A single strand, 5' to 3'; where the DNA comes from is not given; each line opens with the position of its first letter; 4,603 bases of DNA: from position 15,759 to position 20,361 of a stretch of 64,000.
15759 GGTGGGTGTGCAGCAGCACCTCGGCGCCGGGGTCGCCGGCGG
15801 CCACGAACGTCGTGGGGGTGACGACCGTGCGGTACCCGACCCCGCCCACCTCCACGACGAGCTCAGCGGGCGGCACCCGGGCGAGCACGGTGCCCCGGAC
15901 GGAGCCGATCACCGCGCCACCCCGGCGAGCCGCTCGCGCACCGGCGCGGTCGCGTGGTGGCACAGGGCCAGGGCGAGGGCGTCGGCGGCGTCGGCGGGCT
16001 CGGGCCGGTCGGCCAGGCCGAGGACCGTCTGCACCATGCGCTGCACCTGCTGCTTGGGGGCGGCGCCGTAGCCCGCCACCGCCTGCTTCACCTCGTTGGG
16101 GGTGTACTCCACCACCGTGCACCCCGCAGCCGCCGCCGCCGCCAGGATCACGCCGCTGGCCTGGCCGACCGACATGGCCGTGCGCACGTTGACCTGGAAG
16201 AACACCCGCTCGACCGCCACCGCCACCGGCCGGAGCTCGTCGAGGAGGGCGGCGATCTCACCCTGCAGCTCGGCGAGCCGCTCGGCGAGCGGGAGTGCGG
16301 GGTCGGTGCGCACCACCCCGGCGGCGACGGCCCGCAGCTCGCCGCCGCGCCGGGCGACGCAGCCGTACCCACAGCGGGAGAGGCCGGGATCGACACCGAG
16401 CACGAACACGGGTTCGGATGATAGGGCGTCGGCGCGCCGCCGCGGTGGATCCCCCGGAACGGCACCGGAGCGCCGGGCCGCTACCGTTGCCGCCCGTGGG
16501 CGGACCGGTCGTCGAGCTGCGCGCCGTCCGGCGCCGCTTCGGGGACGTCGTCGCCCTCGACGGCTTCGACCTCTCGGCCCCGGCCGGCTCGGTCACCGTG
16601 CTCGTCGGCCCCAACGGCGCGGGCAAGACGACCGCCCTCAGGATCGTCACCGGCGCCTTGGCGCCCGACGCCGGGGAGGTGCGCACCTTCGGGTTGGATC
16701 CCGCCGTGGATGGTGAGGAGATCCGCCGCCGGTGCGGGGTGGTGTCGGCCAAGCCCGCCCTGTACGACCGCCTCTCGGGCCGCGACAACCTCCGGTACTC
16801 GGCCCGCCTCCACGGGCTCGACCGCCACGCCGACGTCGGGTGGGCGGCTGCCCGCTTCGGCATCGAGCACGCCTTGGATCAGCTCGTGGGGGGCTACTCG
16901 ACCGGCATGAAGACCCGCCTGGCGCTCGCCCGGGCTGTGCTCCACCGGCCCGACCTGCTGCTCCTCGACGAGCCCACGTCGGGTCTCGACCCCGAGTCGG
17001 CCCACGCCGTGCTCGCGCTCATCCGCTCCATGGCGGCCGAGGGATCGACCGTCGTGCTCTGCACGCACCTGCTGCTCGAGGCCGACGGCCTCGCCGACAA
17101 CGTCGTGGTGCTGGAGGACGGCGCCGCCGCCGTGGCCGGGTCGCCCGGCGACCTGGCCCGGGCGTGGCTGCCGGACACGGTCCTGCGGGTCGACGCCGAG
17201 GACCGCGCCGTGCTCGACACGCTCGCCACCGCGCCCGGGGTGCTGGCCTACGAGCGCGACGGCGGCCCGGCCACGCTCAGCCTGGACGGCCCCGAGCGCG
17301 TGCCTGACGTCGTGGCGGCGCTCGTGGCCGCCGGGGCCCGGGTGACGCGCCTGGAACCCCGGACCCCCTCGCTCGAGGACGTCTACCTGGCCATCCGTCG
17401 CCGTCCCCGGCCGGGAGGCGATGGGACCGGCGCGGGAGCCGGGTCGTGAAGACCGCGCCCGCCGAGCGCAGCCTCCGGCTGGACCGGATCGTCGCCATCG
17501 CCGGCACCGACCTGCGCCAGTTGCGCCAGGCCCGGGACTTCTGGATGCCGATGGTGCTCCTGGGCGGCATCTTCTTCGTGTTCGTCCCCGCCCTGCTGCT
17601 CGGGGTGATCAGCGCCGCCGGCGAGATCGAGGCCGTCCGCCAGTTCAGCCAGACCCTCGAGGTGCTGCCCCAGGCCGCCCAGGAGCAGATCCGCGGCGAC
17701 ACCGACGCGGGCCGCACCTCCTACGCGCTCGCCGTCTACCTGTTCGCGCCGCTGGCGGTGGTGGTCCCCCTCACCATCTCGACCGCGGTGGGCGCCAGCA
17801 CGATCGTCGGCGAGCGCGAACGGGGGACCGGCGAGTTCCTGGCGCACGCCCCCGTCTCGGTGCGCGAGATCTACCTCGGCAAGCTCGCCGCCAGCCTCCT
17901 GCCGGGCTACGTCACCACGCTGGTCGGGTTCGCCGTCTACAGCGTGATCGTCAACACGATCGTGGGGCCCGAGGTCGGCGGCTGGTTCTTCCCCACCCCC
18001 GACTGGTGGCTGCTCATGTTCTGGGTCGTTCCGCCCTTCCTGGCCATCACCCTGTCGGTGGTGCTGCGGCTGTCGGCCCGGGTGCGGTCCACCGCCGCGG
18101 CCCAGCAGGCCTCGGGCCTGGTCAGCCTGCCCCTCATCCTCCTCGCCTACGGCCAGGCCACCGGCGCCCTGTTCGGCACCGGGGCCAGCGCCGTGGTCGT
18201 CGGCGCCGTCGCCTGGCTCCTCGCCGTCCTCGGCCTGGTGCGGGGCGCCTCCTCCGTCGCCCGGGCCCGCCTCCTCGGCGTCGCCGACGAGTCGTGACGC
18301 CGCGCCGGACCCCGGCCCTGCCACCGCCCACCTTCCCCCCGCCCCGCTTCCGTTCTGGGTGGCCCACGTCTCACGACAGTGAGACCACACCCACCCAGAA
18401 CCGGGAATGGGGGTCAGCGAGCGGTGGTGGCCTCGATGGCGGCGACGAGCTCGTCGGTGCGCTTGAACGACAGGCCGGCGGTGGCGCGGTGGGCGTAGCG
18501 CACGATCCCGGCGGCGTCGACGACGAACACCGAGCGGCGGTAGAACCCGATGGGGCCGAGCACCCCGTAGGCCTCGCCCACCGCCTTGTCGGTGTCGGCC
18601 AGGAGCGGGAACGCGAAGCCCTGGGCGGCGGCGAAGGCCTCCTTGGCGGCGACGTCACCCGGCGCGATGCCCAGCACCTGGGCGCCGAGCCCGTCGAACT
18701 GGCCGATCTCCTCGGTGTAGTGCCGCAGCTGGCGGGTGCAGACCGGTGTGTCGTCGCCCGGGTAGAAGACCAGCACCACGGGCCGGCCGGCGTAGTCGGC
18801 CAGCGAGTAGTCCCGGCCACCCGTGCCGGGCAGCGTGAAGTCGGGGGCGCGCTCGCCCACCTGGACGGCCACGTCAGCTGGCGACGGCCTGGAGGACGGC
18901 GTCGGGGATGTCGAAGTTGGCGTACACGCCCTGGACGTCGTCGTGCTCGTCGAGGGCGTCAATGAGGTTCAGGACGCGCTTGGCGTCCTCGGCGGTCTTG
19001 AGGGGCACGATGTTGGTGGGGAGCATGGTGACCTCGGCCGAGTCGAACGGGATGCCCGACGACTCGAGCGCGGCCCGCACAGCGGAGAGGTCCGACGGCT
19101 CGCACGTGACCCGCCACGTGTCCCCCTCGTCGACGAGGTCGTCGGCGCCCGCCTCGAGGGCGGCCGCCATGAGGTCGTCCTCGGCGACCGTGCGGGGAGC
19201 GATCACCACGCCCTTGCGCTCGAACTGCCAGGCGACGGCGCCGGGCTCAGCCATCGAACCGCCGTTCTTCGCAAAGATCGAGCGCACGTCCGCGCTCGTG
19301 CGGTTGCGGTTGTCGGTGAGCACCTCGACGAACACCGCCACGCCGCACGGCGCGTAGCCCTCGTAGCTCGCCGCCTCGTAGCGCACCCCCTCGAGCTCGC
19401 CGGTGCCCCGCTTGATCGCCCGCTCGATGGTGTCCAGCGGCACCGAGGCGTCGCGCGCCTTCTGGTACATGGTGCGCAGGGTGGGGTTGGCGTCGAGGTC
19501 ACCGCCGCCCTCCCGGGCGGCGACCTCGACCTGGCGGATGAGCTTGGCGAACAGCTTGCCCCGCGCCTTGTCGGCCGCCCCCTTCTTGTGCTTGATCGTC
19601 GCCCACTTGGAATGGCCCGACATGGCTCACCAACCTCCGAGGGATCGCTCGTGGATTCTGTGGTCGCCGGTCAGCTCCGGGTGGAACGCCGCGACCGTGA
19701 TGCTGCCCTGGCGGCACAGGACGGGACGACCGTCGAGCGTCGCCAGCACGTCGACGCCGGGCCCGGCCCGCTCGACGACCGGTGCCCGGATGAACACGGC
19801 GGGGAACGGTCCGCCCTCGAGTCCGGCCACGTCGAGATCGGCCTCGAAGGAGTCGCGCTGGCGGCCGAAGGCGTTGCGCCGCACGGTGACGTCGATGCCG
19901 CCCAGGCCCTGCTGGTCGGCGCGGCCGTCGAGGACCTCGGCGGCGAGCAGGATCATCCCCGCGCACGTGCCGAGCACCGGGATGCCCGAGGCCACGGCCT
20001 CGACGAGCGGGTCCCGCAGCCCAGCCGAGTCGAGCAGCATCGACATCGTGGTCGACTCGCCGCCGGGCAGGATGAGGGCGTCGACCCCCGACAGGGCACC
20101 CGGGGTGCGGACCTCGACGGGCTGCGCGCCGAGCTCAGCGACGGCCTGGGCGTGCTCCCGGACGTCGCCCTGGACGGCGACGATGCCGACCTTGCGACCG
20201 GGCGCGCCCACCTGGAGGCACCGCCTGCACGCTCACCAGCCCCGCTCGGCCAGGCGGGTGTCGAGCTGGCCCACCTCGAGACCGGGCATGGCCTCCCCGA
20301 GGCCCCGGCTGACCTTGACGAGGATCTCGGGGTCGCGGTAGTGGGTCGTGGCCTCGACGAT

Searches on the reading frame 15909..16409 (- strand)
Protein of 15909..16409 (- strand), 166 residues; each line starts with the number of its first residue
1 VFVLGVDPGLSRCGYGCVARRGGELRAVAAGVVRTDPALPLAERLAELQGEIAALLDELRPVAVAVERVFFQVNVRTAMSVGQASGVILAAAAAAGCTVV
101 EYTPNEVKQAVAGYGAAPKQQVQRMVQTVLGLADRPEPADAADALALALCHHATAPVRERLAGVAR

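Call 28: search_protein_families(library=pfam, proteins=[window:15909-16409:-], max_evalue=0.00001)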
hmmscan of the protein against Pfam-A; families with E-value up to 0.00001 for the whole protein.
window:15909-16409:- (166 aa): 1 family
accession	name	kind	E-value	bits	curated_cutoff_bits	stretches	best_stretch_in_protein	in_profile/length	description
PF02075.23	RuvC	-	2.2e-50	170.9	22.2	1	3-151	1-148/148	Crossover junction endodeoxyribonuclease RuvC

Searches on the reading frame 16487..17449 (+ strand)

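Call 28: search_protein_families(library=pfam, proteins=[window:16487-17449:+], max_evalue=0.00001)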
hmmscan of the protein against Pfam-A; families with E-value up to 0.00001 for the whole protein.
window:16487-17449:+ (320 aa): 3 families
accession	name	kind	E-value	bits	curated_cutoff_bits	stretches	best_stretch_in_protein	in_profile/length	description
PF00005.33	ABC_tran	-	5.1e-28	98.8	25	1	24-165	1-137/137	ABC transporter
PF13304.12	AAA_21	-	2.5e-14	54.5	27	1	132-197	233-301/304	AAA domain, putative AbiEii toxin, Type IV TA system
PF13732.12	DrrA1-3_C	-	3.7e-07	31.2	27.4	1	232-301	14-78/81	ATP-binding protein DrrA1-3-like, C-terminal domain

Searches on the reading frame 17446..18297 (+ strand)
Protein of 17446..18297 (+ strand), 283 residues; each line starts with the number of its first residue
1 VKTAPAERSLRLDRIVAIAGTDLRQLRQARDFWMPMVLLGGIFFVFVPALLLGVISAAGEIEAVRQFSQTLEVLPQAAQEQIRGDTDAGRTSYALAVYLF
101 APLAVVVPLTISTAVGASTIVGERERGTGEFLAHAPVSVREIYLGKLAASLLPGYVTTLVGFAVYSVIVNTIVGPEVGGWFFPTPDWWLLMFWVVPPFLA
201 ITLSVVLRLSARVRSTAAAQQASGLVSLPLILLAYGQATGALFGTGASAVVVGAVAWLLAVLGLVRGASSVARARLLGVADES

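Call 28: search_protein_families(library=pfam, proteins=[window:17446-18297:+], max_evalue=0.00001)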
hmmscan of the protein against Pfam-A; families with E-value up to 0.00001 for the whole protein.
window:17446-18297:+ (283 aa): 2 families
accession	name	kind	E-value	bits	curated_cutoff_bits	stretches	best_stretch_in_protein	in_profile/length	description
PF12679.13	ABC2_membrane_2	-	3.7e-13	49.8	27.2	1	17-225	2-190/283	ABC-2 family transporter protein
PF12698.13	ABC2_membrane_3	-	8.7e-11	41.9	31.6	1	92-235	156-287/347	ABC-2 family transporter protein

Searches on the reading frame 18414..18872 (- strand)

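Call 28: search_protein_families(library=pfam, proteins=[window:18414-18872:-], max_evalue=0.00001)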
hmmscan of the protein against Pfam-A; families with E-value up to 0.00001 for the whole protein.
window:18414-18872:- (152 aa): 3 families
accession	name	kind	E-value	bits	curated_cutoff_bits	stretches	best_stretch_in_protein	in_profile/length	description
PF00578.27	AhpC-TSA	-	1.2e-36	125.9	26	1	5-126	1-123/124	AhpC/TSA family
PF08534.16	Redoxin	-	7.1e-25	88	26.6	1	4-131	1-135/148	Redoxin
PF13911.12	AhpC-TSA_2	-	7.5e-06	26.7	27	0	55-103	5-53/114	AhpC/TSA antioxidant enzyme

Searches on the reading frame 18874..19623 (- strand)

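Call 28: search_protein_families(library=pfam, proteins=[window:18874-19623:-], max_evalue=0.00001)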
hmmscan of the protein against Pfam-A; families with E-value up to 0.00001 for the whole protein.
window:18874-19623:- (249 aa): 2 families
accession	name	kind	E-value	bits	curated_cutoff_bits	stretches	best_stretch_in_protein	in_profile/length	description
PF01709.26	Transcrip_reg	-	1.6e-57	194.1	27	1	82-237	1-160/160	TACO1/YebC second and third domain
PF20772.2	TACO1_YebC_N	-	2.9e-31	108.2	36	1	5-76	1-73/73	TACO1/YebC protein N-terminal domain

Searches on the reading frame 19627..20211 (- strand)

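Call 28: search_protein_families(library=pfam, proteins=[window:19627-20211:-], max_evalue=0.00001)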
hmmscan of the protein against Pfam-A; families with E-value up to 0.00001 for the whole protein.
window:19627-20211:- (194 aa): 2 families
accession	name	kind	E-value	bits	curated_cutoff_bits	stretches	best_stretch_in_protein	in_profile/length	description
PF01174.25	SNO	-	8e-54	182.8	27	1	11-188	2-180/188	SNO glutamine amidotransferase family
PF07685.20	GATase_3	-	4.7e-10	39.8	27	1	38-113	35-118/196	CobB/CobQ-like glutamine amidotransferase domain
